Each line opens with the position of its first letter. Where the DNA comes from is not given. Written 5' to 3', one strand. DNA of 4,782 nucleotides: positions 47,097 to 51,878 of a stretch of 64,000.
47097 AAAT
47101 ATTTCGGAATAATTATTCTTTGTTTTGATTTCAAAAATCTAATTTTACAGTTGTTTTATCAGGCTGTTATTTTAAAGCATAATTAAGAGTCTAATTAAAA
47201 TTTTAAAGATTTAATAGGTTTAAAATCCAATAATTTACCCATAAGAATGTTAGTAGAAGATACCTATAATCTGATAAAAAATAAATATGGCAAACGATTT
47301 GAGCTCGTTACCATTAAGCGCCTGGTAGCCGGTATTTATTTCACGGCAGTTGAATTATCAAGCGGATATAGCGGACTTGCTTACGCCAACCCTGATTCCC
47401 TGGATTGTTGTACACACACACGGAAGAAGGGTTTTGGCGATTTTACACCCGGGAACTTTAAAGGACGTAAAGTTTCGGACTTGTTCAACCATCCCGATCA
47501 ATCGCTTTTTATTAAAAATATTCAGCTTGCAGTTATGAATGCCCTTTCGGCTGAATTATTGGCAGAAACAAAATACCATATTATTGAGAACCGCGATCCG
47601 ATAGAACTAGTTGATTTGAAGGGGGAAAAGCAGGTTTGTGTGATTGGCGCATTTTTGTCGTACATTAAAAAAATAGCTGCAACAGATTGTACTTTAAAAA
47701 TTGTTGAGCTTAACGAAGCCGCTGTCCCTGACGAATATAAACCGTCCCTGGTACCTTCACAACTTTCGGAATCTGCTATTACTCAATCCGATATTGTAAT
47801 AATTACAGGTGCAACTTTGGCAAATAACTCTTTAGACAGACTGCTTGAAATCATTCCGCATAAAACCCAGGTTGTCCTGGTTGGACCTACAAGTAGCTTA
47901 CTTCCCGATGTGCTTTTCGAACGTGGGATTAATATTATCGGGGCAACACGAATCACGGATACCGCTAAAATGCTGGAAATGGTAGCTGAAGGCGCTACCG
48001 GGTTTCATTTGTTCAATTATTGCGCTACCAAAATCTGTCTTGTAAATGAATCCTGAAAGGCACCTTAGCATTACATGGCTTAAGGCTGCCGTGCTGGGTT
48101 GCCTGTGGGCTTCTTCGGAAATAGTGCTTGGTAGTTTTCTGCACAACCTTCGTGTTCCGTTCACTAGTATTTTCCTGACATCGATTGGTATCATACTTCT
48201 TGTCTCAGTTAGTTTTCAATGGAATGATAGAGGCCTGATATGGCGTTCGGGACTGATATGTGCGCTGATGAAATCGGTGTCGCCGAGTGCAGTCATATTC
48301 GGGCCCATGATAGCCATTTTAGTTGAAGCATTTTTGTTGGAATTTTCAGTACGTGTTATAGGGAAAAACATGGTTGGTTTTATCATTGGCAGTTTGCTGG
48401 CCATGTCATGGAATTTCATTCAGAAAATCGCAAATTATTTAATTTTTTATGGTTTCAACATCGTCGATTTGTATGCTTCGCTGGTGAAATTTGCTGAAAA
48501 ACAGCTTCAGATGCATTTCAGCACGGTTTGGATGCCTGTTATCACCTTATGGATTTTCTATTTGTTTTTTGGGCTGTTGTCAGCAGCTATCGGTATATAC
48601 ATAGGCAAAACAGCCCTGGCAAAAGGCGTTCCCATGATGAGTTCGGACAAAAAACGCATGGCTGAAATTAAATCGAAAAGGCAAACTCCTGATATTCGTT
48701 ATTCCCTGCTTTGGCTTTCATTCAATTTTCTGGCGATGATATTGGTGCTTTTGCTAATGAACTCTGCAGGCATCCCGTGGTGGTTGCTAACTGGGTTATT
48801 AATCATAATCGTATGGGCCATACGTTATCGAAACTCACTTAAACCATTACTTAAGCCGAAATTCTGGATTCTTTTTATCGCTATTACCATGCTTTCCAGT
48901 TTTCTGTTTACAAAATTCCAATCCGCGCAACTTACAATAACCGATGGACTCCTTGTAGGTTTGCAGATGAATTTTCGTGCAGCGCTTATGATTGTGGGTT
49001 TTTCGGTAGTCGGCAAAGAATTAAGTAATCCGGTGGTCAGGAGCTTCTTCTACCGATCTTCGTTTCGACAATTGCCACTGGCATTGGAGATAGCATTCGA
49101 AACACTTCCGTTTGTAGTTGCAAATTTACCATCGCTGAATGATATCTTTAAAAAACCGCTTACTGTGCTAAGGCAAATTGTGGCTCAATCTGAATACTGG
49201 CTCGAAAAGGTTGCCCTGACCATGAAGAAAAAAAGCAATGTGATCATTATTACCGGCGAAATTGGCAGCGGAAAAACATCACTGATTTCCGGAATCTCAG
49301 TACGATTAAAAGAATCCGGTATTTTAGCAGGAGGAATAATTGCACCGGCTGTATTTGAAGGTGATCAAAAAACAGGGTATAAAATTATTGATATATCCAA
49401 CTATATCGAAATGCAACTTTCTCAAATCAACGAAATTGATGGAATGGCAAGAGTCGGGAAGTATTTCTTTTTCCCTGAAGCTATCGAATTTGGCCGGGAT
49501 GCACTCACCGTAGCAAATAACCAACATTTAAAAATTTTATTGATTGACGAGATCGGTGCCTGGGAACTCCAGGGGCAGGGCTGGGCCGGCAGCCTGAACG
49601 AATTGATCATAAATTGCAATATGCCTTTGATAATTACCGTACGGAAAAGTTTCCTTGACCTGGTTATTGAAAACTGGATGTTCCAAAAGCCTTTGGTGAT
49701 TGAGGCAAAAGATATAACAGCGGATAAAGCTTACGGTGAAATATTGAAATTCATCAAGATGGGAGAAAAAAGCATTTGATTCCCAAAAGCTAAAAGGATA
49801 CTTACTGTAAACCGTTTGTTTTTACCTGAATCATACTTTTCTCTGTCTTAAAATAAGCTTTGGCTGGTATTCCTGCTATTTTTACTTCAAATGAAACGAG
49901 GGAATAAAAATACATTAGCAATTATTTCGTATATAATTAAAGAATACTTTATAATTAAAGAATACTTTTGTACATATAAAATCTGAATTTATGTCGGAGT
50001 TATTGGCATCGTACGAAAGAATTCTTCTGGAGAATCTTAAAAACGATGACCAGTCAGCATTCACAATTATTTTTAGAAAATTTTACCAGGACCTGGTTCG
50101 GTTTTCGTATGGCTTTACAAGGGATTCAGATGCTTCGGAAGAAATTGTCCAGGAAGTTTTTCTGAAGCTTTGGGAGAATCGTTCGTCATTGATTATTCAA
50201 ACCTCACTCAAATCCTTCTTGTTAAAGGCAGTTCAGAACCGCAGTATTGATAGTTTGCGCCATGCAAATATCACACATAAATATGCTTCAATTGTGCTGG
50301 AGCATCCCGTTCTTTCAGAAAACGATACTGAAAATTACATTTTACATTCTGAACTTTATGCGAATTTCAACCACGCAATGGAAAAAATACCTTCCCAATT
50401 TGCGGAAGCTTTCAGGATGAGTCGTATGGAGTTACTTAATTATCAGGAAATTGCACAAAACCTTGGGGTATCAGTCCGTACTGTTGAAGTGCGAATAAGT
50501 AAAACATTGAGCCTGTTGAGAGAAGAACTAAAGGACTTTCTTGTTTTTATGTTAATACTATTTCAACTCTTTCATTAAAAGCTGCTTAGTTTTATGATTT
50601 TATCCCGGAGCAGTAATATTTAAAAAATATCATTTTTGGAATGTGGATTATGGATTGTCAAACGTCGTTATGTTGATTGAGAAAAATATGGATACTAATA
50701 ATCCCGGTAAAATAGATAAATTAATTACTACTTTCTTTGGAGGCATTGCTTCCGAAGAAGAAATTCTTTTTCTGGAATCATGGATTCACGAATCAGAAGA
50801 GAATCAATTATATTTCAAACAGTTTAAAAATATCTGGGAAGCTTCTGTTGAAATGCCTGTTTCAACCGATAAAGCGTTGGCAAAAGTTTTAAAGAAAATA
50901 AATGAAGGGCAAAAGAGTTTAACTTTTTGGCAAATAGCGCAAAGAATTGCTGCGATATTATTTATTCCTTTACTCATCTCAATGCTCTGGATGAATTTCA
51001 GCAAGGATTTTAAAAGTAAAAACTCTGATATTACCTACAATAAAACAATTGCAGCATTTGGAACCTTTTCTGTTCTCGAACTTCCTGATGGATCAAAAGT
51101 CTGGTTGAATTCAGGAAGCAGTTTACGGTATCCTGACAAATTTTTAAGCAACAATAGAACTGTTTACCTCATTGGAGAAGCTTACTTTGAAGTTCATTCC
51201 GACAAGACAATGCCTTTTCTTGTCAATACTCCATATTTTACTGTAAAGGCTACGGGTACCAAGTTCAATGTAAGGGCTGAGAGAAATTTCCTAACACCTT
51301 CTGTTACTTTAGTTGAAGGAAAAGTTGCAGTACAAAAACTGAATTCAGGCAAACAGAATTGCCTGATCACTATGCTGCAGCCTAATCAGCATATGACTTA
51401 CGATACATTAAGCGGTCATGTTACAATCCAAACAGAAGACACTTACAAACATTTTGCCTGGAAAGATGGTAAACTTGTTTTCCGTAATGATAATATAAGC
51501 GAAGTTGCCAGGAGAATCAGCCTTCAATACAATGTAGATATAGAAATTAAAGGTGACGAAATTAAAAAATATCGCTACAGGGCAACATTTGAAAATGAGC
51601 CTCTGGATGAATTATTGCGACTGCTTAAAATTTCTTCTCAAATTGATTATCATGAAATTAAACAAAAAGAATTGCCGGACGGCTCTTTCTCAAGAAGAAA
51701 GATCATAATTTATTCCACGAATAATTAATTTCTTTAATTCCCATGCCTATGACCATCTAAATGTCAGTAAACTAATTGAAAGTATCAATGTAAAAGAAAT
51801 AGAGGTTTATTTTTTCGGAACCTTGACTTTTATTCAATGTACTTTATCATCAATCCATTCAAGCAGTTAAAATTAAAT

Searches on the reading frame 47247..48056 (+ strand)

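Call 58: search_protein_families(library=pfam, proteins=[window:47247-48056:+], max_evalue=0.001)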
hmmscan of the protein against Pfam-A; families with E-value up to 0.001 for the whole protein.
window:47247-48056:+ (269 aa): 2 families
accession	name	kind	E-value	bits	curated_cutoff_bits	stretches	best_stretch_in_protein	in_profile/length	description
PF04016.18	DUF364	-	2e-39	135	23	1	117-263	1-145/147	Putative heavy-metal chelation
PF13938.11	DUF4213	-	2.4e-07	31.4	23.5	1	14-101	4-75/75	Putative heavy-metal chelation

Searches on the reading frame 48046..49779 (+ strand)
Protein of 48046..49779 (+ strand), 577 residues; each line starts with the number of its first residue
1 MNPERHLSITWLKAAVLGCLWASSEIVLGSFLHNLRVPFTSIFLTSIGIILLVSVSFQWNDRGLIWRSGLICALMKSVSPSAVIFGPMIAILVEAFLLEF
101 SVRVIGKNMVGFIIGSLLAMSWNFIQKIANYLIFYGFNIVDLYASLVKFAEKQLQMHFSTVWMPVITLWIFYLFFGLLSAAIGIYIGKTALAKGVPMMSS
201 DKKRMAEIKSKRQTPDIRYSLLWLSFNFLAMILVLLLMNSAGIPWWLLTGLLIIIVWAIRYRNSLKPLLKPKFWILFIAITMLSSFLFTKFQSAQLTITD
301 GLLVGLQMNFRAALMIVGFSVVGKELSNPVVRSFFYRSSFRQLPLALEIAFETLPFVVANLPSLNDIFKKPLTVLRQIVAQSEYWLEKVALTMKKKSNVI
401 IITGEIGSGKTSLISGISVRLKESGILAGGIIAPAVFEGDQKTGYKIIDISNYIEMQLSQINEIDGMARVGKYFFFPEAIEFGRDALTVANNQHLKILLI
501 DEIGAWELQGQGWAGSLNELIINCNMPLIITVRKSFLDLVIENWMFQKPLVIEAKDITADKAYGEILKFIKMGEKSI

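Call 58: search_protein_families(library=pfam, proteins=[window:48046-49779:+], max_evalue=0.001)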
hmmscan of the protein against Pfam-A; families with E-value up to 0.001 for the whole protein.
window:48046-49779:+ (577 aa): 2 families
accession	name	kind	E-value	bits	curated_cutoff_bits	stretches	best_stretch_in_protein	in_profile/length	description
PF03266.21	NTPase_1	-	1.8e-21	77.2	23.9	1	400-535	2-135/168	NTPase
PF20720.3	nSTAND3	-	0.00087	19.5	27.2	0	390-425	10-45/155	Novel STAND NTPase 3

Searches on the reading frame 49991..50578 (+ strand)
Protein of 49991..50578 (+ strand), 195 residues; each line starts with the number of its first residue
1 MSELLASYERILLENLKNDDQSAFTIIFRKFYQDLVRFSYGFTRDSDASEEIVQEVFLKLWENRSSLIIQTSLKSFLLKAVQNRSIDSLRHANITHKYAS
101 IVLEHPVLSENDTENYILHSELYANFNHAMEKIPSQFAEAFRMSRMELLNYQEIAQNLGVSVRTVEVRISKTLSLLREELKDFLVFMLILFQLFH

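Call 58: search_protein_families(library=pfam, proteins=[window:49991-50578:+], max_evalue=0.001)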
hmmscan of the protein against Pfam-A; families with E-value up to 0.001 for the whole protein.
window:49991-50578:+ (195 aa): 4 families
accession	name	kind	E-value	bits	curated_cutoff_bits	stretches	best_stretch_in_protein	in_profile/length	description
PF04542.20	Sigma70_r2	-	2.3e-10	40.5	24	1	28-92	2-68/71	Sigma-70 region 2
PF08281.18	Sigma70_r4_2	-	5.2e-10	39.3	25.7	1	127-173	5-51/54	Sigma-70, region 4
PF04545.22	Sigma70_r4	-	4.4e-06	26.6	24.1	1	129-178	1-50/50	Sigma-70, region 4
PF07638.17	Sigma70_ECF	-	2.2e-05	24.9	21.1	1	12-169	7-172/185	ECF sigma factor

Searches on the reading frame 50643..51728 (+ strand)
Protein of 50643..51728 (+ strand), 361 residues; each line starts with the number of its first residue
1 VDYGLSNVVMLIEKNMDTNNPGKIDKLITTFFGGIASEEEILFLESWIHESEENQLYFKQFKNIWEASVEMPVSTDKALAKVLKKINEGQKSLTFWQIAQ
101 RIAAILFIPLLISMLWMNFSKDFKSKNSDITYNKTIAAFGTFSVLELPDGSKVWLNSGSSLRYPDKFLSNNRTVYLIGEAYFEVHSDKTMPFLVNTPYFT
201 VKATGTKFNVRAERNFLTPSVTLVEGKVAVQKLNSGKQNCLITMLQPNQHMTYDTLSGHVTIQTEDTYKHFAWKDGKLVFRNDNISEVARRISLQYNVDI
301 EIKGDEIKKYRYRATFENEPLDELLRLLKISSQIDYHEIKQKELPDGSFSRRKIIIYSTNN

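Call 58: search_protein_families(library=pfam, proteins=[window:50643-51728:+], max_evalue=0.001)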
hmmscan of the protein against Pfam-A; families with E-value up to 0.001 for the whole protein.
window:50643-51728:+ (361 aa): 2 families
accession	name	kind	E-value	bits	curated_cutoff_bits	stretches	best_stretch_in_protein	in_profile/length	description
PF16344.10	FecR_C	-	2.9e-17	62.9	24.4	1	277-343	1-67/70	FecR, C-terminal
PF04773.18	FecR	-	7.1e-15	55.7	24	1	144-228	12-96/97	FecR protein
